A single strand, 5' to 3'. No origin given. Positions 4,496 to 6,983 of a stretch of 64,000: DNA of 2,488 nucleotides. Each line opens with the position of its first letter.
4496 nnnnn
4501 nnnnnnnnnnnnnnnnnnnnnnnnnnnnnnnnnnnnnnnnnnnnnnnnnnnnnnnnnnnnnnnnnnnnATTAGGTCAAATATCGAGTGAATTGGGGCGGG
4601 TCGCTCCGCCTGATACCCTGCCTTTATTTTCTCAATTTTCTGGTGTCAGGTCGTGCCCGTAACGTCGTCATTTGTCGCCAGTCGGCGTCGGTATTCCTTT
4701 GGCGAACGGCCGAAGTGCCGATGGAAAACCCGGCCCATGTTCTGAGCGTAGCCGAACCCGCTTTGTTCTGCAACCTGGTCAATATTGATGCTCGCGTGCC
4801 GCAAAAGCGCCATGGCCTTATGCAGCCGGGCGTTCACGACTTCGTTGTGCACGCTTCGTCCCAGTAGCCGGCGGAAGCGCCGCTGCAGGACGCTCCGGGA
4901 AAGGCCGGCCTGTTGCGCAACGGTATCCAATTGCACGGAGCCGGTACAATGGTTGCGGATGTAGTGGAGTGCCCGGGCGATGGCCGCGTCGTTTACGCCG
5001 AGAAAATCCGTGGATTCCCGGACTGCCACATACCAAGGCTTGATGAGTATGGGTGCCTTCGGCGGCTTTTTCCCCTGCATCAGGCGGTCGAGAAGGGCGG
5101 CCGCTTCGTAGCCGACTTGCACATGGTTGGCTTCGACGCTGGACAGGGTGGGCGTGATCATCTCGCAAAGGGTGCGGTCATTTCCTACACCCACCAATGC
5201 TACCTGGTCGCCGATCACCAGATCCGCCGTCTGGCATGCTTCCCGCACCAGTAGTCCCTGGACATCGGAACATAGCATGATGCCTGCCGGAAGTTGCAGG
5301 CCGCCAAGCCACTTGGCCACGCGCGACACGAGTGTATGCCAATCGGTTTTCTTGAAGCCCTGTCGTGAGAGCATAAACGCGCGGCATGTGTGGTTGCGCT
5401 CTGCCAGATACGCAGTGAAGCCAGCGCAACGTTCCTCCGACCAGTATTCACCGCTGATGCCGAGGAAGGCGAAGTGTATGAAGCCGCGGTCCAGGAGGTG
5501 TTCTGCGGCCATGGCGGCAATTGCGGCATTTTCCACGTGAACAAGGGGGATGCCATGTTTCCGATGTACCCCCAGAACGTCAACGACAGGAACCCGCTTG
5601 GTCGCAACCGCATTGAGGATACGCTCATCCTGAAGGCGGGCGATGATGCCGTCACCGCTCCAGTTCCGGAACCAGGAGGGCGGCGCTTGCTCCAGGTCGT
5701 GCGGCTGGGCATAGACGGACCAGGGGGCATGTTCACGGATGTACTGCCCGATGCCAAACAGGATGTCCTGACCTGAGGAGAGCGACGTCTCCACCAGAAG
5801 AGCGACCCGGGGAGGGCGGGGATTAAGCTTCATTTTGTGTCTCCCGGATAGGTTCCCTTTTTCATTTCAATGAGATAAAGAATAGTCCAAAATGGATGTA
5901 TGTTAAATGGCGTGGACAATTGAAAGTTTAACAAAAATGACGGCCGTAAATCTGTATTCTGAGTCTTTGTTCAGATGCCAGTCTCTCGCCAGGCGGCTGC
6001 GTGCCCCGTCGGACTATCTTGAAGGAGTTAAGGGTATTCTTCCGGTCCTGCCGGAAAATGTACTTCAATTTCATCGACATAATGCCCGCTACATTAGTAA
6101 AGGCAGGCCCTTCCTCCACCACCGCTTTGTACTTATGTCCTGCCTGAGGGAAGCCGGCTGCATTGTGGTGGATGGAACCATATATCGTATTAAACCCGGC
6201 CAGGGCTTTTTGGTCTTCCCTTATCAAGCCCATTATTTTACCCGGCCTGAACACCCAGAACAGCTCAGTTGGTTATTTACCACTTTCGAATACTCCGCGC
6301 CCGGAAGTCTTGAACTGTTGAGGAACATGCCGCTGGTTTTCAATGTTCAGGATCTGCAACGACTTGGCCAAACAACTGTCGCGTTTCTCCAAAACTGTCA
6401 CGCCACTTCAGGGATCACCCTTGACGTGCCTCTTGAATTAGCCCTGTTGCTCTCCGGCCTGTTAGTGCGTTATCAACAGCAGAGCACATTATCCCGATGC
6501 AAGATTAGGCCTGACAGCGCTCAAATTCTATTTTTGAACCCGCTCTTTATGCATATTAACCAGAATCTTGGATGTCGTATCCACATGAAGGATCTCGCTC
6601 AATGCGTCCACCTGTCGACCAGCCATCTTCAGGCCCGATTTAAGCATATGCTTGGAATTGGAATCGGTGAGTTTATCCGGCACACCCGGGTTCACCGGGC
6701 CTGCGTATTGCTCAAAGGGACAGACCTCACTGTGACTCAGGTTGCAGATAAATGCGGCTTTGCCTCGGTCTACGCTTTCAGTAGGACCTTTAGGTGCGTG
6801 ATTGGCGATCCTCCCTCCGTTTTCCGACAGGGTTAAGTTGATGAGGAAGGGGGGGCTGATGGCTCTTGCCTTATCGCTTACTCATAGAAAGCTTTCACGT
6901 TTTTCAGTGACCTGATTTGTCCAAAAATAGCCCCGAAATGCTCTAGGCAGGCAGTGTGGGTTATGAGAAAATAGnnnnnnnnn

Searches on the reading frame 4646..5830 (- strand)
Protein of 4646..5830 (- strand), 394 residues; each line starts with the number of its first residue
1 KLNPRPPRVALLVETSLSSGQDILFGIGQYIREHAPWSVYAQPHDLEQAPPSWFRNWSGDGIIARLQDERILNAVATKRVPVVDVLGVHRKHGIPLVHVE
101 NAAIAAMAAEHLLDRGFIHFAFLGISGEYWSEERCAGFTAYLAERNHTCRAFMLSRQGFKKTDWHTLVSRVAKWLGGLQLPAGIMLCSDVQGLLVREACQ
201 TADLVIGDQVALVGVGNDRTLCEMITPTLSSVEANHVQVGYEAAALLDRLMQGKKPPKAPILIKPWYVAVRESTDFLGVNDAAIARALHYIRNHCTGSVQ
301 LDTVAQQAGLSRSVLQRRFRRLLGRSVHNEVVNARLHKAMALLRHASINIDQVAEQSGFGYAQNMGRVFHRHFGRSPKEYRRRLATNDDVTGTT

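Call 48: search_protein_families(library=pfam, proteins=[window:4646-5830:-], max_evalue=0.00001)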
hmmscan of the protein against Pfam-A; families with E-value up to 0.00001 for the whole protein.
window:4646-5830:- (394 aa): 4 families
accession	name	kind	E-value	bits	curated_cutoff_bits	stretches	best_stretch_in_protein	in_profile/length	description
PF13377.12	Peripla_BP_3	-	2.3e-28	99.8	26.5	1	109-274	1-167/167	Periplasmic binding protein-like domain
PF12833.13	HTH_18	-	8.9e-20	71.2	33.6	1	305-383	2-80/80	Helix-turn-helix domain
PF00165.29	HTH_AraC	-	2.7e-13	50.1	26.6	0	343-382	1-42/42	Bacterial regulatory helix-turn-helix proteins, AraC family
PF22177.2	PBP1_XylR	-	8.8e-09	36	27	1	8-91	1-83/98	XylR N-terminal domain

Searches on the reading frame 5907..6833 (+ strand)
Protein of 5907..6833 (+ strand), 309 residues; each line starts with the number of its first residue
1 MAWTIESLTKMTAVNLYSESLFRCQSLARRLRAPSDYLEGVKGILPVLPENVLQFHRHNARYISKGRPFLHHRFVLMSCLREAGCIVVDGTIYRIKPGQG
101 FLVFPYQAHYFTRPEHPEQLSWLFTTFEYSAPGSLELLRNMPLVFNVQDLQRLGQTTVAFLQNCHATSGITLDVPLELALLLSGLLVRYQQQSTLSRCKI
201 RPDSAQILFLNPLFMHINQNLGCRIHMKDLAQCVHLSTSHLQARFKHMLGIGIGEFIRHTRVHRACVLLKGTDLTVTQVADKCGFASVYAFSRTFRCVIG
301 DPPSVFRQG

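Call 48: search_protein_families(library=pfam, proteins=[window:5907-6833:+], max_evalue=0.00001)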
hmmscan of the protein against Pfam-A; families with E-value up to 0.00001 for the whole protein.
window:5907-6833:+ (309 aa): 2 families
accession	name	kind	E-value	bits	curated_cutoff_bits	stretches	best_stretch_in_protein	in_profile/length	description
PF12833.13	HTH_18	-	1e-19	71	33.6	1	230-308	1-79/80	Helix-turn-helix domain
PF00165.29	HTH_AraC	-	3.8e-13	49.7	26.6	0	270-296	2-30/42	Bacterial regulatory helix-turn-helix proteins, AraC family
